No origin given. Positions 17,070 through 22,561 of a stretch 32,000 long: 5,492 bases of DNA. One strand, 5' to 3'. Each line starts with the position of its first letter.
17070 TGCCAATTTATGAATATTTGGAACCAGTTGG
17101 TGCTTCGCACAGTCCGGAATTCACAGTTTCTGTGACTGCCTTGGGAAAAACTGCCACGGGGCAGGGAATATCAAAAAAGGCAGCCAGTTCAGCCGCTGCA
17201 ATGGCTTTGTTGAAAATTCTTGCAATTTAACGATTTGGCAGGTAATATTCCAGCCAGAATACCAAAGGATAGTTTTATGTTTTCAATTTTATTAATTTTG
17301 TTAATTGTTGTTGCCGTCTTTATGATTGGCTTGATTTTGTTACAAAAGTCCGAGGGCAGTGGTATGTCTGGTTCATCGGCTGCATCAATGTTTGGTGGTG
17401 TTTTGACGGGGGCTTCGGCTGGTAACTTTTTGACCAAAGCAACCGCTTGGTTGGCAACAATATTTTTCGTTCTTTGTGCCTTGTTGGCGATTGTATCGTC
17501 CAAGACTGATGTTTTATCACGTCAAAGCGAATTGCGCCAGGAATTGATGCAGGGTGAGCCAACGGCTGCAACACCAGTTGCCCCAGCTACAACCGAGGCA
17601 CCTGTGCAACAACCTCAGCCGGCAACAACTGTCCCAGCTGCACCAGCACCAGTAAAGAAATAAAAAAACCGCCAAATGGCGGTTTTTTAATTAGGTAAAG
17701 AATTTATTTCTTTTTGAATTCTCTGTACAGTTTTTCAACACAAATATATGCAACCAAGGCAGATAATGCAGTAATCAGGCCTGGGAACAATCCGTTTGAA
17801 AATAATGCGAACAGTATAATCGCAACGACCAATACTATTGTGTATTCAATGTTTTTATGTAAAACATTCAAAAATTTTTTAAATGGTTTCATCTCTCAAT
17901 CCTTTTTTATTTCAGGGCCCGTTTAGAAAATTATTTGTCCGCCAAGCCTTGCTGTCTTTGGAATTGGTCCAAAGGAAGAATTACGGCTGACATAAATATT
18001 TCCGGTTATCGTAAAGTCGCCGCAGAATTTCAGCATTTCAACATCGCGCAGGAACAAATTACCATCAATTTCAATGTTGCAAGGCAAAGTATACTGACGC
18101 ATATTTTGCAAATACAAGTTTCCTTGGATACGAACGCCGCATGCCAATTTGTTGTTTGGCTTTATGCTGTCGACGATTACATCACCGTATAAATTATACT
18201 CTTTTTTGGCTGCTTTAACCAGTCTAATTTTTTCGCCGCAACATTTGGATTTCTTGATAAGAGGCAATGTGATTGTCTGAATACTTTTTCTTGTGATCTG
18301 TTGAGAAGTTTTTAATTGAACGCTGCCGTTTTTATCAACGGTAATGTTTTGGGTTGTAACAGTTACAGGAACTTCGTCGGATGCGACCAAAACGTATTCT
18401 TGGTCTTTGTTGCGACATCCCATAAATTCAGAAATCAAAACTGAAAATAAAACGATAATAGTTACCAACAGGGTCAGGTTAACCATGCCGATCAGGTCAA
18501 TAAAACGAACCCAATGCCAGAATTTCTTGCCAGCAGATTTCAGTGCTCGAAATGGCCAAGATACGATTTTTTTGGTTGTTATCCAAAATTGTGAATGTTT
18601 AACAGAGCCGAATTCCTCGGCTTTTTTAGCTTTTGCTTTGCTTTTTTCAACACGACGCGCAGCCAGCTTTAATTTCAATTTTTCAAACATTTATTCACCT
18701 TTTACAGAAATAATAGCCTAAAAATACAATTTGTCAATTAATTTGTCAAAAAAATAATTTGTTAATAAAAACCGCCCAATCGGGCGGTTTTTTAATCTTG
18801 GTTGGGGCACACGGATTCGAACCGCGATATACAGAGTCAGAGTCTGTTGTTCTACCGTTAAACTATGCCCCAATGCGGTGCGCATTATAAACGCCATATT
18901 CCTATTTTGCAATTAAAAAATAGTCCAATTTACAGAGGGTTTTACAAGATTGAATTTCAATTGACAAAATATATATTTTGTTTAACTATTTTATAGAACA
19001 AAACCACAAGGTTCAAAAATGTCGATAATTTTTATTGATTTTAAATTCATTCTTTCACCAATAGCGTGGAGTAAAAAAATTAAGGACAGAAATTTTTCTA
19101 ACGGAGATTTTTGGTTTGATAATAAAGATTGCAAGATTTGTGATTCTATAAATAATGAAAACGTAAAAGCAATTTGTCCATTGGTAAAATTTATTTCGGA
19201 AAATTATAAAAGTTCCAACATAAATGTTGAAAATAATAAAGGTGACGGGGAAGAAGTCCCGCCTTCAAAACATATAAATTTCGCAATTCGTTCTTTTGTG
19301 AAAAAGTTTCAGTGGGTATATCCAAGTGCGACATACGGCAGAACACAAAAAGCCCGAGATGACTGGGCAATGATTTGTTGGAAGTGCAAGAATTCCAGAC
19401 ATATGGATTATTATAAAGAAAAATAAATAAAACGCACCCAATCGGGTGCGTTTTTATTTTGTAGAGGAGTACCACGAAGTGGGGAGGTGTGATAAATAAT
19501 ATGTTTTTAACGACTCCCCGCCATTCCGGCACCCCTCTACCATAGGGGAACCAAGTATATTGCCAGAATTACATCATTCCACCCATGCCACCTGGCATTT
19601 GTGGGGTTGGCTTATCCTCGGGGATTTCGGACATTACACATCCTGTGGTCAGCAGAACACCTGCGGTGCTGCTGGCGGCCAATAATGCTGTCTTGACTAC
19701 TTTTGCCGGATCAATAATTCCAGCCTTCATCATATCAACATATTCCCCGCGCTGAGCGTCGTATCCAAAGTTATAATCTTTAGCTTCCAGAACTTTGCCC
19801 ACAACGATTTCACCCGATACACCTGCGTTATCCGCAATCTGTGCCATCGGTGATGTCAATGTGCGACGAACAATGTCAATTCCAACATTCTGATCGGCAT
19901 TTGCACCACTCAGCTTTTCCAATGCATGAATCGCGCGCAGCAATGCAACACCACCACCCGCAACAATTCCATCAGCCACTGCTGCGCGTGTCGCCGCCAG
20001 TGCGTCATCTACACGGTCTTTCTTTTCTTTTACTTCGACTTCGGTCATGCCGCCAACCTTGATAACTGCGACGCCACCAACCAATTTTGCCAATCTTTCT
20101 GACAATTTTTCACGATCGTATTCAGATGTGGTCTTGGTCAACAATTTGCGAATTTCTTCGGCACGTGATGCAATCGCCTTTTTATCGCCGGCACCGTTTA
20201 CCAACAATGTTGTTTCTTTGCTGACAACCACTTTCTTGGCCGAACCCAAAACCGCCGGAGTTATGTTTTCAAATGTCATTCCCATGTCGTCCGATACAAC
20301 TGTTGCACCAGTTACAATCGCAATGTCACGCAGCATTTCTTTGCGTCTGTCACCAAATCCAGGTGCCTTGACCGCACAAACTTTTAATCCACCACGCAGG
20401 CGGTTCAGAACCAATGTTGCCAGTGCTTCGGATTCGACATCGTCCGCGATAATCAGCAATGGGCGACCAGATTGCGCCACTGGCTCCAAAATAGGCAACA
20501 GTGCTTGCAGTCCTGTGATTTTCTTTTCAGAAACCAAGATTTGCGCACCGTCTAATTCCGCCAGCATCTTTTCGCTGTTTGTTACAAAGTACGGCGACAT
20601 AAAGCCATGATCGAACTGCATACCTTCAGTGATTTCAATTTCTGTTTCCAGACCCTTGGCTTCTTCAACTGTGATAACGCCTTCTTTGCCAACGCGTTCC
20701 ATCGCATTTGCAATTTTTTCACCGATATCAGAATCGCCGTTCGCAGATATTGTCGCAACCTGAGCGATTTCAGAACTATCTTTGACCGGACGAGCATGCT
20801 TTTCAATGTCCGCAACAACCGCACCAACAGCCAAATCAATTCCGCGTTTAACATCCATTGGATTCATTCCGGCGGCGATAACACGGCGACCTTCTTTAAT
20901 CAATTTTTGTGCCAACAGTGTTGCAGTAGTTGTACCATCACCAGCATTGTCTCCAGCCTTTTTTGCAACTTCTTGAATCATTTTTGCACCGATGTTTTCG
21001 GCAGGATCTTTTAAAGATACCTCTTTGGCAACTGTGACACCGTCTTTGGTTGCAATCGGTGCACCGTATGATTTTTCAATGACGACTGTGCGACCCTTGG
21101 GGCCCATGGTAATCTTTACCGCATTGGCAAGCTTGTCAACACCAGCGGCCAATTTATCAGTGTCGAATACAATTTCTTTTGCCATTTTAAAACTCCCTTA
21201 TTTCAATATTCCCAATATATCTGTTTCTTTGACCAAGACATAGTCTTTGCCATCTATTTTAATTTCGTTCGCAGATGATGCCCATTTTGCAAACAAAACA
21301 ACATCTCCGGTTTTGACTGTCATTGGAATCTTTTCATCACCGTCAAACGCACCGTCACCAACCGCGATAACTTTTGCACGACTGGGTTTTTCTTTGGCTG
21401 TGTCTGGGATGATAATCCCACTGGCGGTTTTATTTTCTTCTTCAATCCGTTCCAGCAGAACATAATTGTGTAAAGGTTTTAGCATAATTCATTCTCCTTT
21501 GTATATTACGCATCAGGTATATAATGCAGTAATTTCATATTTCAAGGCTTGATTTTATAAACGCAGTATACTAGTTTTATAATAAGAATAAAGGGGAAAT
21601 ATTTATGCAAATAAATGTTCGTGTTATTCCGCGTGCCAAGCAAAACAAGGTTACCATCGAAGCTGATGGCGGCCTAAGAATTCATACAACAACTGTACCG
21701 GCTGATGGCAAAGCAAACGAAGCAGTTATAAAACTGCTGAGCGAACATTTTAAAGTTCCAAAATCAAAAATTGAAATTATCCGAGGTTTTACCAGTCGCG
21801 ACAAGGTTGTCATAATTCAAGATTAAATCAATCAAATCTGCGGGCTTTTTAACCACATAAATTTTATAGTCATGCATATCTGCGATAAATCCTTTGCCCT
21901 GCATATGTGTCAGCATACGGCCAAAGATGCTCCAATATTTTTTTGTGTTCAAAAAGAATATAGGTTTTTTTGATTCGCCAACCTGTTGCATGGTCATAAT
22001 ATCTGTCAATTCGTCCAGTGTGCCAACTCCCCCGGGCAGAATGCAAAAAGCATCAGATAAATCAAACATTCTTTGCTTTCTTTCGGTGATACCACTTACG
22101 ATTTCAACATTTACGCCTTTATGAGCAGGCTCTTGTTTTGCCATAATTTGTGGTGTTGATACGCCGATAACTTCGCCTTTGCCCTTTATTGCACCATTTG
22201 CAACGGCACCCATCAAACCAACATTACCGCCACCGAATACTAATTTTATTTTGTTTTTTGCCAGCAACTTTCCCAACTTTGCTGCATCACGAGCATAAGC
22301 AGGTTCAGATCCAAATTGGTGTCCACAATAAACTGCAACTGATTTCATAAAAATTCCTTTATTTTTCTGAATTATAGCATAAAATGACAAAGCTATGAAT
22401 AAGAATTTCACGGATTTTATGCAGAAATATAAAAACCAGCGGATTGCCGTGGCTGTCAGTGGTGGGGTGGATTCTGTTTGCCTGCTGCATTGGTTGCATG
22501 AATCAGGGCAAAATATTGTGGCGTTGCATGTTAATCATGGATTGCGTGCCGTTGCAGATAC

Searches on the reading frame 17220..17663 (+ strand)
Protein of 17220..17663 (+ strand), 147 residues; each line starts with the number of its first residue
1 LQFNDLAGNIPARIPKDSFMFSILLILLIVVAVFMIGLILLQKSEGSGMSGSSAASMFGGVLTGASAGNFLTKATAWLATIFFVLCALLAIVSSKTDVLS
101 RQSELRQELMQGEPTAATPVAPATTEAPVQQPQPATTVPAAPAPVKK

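Call 65: search_protein_families(library=pfam, proteins=[window:17220-17663:+], max_evalue=0.001)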
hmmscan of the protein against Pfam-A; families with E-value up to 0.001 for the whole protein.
window:17220-17663:+ (147 aa): 1 family
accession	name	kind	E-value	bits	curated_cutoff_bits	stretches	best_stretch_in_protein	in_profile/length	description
PF03840.19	SecG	-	1.8e-18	66.9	29.2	1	23-91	1-69/70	Preprotein translocase SecG subunit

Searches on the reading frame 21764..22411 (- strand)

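Call 65: search_protein_families(library=pfam, proteins=[window:21764-22411:-], max_evalue=0.001)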
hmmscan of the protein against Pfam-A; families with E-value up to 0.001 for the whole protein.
window:21764-22411:- (215 aa): 2 families
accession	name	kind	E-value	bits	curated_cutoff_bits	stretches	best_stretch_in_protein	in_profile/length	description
PF03641.19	Lysine_decarbox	-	5.1e-32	111.3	27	1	67-195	1-129/131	Possible lysine decarboxylase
PF18306.6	LDcluster4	-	1.4e-14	54.4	26.3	1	35-140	13-115/151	SLOG cluster4 family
